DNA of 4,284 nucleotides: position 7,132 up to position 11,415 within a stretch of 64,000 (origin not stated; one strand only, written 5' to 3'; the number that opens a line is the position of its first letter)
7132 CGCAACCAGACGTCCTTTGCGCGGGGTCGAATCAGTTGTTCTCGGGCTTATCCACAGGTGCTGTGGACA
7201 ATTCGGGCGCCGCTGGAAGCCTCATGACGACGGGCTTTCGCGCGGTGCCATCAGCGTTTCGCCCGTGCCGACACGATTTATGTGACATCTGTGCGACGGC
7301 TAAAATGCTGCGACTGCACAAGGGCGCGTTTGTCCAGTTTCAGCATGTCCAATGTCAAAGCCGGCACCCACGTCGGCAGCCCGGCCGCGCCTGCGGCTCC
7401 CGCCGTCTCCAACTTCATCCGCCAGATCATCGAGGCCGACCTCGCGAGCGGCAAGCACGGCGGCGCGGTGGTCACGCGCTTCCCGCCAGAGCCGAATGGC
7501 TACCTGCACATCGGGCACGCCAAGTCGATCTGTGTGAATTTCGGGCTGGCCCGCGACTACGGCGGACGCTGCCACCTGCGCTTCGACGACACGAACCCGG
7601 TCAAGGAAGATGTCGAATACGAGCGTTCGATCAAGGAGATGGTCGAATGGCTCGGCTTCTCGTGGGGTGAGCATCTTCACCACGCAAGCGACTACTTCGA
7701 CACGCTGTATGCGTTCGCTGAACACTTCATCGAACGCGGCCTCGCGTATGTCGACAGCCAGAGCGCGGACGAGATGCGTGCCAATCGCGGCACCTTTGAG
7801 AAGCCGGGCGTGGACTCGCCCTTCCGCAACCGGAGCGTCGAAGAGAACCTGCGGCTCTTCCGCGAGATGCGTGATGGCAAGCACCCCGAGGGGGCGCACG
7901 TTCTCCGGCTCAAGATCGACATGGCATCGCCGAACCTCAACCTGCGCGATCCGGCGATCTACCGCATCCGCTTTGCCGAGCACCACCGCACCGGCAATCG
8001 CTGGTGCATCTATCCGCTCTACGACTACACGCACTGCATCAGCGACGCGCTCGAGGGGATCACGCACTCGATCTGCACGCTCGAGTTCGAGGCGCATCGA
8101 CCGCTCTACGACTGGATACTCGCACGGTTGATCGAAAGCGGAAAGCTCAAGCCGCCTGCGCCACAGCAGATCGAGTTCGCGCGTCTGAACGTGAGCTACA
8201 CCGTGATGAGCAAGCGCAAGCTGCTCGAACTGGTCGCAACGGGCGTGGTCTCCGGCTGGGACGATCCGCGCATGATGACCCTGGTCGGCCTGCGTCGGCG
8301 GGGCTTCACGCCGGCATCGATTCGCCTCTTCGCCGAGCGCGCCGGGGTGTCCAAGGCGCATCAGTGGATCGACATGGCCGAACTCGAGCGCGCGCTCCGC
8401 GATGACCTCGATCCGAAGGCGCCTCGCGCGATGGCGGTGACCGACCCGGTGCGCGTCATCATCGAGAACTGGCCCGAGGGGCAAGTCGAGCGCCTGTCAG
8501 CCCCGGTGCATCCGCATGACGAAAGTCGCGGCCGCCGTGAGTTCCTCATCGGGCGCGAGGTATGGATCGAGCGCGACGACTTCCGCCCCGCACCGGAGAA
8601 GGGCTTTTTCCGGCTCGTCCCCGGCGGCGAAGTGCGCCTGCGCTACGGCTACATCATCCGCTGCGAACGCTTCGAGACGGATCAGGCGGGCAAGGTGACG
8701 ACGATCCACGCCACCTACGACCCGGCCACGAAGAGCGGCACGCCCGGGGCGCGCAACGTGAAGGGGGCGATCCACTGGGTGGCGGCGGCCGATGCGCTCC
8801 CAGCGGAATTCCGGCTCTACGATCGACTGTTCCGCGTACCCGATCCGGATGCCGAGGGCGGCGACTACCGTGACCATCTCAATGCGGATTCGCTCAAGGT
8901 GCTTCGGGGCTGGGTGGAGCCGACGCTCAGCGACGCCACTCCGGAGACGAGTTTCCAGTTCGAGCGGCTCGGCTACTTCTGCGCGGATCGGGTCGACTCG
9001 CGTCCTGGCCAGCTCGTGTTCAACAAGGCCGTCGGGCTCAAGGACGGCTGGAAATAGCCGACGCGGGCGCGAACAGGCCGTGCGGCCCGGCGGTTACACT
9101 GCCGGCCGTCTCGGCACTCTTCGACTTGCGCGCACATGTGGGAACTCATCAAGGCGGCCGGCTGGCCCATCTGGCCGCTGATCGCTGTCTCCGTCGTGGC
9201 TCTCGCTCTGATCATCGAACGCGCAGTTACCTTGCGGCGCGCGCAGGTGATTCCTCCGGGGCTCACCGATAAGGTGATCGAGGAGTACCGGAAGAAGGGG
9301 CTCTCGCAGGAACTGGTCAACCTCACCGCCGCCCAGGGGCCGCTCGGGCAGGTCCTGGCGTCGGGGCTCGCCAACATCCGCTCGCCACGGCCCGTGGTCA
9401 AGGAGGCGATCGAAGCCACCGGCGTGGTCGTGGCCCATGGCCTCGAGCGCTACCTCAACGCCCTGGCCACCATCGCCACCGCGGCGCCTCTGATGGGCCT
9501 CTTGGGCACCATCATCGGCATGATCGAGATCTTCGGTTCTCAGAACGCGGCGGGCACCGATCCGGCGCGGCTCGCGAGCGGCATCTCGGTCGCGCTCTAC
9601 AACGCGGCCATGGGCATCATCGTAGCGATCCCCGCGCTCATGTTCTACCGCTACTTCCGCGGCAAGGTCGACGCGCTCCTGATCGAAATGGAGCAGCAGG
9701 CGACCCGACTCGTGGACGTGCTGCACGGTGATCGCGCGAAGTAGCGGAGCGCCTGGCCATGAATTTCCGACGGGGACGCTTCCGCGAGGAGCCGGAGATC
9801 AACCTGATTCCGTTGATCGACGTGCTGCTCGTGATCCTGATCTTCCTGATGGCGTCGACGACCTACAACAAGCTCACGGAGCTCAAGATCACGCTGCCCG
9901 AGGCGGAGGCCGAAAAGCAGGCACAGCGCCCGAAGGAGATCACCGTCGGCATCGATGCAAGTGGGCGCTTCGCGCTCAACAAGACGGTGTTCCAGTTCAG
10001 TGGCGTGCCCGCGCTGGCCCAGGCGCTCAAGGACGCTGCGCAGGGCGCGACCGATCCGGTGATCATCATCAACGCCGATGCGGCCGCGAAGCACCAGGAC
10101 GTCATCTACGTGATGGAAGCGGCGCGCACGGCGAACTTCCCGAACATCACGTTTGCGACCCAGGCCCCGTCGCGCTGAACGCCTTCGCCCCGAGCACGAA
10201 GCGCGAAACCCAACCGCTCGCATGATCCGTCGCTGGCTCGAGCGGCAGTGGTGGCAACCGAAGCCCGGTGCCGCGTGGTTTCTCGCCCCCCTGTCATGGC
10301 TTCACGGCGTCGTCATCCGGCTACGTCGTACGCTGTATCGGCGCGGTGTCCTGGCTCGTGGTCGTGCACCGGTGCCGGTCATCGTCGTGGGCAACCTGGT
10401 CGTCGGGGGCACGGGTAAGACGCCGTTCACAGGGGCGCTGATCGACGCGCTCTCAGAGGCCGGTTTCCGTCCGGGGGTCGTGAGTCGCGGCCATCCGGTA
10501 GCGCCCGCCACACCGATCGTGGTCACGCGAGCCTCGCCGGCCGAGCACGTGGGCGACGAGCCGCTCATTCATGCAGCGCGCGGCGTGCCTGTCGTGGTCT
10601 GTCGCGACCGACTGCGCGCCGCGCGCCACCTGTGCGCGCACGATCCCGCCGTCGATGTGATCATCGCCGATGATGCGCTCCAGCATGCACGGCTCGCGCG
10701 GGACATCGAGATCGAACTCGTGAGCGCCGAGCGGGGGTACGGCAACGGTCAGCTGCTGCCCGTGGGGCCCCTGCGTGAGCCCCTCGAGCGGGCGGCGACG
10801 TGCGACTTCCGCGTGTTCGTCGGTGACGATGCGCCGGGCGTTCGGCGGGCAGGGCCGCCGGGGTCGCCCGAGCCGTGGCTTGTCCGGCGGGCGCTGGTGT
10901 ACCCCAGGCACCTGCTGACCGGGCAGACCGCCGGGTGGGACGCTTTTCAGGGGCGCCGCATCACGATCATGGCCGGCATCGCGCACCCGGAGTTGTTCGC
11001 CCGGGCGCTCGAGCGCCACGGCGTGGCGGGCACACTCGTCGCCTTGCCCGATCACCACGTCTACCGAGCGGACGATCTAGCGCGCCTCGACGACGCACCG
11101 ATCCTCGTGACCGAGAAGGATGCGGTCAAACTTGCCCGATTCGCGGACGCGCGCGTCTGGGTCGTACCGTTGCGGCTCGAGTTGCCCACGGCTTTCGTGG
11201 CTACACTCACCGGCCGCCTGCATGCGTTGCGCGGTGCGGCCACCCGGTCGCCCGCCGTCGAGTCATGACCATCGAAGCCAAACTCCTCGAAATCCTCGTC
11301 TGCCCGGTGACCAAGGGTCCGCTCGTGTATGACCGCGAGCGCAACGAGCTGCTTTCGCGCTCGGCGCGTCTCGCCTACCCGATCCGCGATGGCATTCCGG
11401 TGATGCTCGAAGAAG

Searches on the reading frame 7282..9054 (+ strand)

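Call 54: search_protein_families(library=pfam, proteins=[window:7282-9054:+], max_evalue=0.0001)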
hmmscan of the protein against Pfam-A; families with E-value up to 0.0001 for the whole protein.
window:7282-9054:+ (591 aa): 3 families
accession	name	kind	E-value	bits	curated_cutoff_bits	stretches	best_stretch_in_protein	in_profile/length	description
PF00749.27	tRNA-synt_1c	-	1.2e-105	353.4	23.4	1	63-375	2-311/314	tRNA synthetases class I (E and Q), catalytic domain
PF03950.23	tRNA-synt_1c_C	-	1.3e-29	102.7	23.9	1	380-480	1-91/91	tRNA synthetases class I (E and Q), anti-codon binding domain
PF20974.2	tRNA-synt_1c_C2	-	6.2e-23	81.7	23.9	1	497-569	2-69/69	tRNA synthetases class I (E and Q), anti-codon binding domain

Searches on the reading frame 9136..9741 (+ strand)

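Call 54: search_protein_families(library=pfam, proteins=[window:9136-9741:+], max_evalue=0.0001)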
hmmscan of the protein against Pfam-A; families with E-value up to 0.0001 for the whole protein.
window:9136-9741:+ (202 aa): 1 family
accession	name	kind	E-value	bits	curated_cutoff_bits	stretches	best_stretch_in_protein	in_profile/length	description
PF01618.21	MotA_ExbB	-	6.9e-29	100.6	22.9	1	67-186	3-126/127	MotA/TolQ/ExbB proton channel family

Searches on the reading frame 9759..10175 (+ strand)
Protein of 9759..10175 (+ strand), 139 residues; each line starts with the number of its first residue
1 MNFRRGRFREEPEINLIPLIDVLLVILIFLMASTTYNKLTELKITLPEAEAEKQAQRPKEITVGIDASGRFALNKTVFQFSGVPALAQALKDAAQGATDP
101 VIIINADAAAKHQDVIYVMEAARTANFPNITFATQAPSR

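Call 54: search_protein_families(library=pfam, proteins=[window:9759-10175:+], max_evalue=0.0001)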
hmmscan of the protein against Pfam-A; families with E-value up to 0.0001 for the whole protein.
window:9759-10175:+ (139 aa): 1 family
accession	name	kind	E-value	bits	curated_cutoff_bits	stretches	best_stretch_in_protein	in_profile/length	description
PF02472.21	ExbD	-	2.5e-31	108.9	25.4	1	9-135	3-126/128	Biopolymer transport protein ExbD/TolR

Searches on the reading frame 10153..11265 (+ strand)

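Call 54: search_protein_families(library=pfam, proteins=[window:10153-11265:+], max_evalue=0.0001)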
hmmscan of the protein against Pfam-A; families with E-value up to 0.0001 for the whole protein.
window:10153-11265:+ (371 aa): 1 family
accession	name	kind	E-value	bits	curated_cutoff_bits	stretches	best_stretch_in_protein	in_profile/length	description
PF02606.20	LpxK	-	1.1e-92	311.1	27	1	41-356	2-327/328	Tetraacyldisaccharide-1-P 4'-kinase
